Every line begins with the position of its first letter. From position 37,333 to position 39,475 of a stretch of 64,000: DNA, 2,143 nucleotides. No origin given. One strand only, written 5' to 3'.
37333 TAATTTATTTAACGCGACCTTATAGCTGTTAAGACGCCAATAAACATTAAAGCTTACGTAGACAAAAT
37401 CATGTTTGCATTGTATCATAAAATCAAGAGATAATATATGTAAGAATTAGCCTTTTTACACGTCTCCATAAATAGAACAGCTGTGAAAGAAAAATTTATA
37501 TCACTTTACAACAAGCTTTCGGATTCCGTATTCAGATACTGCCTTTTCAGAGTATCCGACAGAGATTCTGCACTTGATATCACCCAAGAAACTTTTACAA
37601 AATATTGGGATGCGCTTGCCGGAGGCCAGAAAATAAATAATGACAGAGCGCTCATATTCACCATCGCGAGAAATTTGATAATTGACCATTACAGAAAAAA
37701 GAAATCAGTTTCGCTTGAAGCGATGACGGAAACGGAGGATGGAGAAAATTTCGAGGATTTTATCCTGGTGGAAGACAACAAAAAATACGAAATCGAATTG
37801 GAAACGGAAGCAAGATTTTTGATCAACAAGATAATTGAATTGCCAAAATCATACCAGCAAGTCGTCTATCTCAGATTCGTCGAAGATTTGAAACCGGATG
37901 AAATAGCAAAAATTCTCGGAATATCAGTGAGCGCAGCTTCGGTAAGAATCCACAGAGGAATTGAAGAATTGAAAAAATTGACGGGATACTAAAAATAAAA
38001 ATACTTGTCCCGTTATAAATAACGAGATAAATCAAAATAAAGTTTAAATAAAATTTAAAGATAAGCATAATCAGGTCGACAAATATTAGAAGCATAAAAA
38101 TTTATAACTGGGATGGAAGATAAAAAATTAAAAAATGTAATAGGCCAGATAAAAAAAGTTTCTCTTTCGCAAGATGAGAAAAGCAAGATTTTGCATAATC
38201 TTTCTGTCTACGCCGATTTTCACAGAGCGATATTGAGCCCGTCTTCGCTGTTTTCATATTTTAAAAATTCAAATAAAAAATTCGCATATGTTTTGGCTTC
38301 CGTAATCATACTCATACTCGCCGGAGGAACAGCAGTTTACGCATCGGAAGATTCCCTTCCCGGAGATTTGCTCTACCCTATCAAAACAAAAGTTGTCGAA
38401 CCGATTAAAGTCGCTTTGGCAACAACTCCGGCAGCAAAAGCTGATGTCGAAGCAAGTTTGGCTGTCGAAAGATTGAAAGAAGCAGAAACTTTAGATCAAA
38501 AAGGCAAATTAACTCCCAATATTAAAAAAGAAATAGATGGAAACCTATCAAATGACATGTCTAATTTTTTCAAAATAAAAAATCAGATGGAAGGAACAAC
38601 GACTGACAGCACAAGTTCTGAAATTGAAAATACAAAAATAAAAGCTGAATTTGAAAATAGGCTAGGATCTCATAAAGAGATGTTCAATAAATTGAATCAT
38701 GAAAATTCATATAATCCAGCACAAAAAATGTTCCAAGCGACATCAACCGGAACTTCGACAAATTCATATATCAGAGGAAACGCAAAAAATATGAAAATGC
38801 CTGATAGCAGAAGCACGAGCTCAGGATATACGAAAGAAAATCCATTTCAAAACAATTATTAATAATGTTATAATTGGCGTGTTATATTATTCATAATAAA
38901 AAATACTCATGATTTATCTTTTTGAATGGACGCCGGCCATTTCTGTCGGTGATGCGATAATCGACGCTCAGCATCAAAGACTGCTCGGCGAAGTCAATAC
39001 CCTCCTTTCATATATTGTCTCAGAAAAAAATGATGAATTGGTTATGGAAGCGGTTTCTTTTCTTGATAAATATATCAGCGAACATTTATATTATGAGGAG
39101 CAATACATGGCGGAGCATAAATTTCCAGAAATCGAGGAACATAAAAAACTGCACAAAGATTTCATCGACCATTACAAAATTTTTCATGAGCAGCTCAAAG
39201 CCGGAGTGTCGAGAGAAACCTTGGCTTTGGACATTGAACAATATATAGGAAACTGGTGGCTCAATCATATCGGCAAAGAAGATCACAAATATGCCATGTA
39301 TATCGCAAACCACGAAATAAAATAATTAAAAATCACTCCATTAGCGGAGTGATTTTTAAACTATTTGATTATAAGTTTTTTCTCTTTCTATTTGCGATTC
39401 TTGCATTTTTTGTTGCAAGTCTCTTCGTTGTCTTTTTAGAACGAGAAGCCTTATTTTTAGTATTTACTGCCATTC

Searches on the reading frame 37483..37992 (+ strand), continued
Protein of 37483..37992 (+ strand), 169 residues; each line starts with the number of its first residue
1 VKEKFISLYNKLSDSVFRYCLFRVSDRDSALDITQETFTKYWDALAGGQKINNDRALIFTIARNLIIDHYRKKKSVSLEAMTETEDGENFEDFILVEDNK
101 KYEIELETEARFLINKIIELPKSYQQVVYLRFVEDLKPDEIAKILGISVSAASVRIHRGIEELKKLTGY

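Call 70: find_encoding_contigs(protein=P0024, flank=3000, max_places=2)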
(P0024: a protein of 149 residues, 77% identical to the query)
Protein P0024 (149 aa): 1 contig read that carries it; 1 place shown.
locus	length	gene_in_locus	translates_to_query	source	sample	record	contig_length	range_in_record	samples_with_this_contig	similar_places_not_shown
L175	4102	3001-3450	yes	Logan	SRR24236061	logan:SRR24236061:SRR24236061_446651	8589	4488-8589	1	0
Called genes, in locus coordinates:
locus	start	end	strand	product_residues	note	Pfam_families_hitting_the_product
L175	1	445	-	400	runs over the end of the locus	PF07690:MFS_1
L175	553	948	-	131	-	PF03073:TspO_MBR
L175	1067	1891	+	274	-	PF00551:Formyl_trans_N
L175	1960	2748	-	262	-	-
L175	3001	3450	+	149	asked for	PF04542:Sigma70_r2 (weak), PF08281:Sigma70_r4_2, PF04545:Sigma70_r4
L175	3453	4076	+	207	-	PF18915:DUF5667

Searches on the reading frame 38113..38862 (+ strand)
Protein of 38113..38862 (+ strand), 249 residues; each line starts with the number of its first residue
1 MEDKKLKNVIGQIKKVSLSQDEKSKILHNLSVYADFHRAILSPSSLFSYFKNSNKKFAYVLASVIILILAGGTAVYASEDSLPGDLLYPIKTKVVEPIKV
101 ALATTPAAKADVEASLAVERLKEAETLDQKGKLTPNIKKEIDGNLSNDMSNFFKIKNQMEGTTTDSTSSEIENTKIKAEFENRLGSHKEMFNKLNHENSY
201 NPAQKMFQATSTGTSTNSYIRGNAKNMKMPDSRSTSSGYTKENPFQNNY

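Call 11: search_protein_families(library=pfam, proteins=[window:38113-38862:+], max_evalue=0.01)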
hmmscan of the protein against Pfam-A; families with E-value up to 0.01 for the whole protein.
window:38113-38862:+ (249 aa): 1 family
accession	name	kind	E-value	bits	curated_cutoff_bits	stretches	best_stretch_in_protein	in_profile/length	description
PF18915.5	DUF5667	-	2.4e-12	47.5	27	1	81-133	2-53/99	Domain of unknown function (DUF5667)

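Call 12: search_protein_families(library=ncbifam, proteins=[window:38113-38862:+], max_evalue=0.01)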
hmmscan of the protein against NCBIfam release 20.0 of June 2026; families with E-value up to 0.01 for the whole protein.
window:38113-38862:+ (249 aa): 0 families

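Call 74: search_solved_structures(query=window:38113-38862:+, max_evalue=1)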
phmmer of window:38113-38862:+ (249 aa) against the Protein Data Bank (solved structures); distinct sequences matched with E-value up to 1: 2.
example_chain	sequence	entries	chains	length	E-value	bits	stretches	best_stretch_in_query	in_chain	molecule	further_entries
8oyv_A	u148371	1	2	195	0.046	16.9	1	79-160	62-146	De novo designed soluble Claudin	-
5ewu_A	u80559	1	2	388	0.22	14.7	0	113-211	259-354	Magnesium-chelatase subunit ChlH, chloroplastic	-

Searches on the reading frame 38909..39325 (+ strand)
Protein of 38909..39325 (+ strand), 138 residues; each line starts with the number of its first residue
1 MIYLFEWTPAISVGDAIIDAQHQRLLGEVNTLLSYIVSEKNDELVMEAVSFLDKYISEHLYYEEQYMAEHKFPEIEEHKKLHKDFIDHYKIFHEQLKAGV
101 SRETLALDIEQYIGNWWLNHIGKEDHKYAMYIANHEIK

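Call 11: search_protein_families(library=pfam, proteins=[window:38909-39325:+], max_evalue=0.01)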
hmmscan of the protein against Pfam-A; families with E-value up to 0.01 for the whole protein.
window:38909-39325:+ (138 aa): 4 families
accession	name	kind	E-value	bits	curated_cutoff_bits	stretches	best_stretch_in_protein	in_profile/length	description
PF01814.28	Hemerythrin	-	6.4e-12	46.5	25.3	1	15-130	3-125/127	Hemerythrin HHE cation binding domain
PF20648.2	DUF6809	-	0.0008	20.6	27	1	58-98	6-46/85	Family of unknown function (DUF6809)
PF10730.14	DUF2521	-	0.0059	17.1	25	1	54-128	69-141/146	Protein of unknown function (DUF2521)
PF05823.17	Gp-FAR-1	-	0.0078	17.1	29.2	1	23-100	51-126/149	Nematode fatty acid retinoid binding protein (Gp-FAR-1)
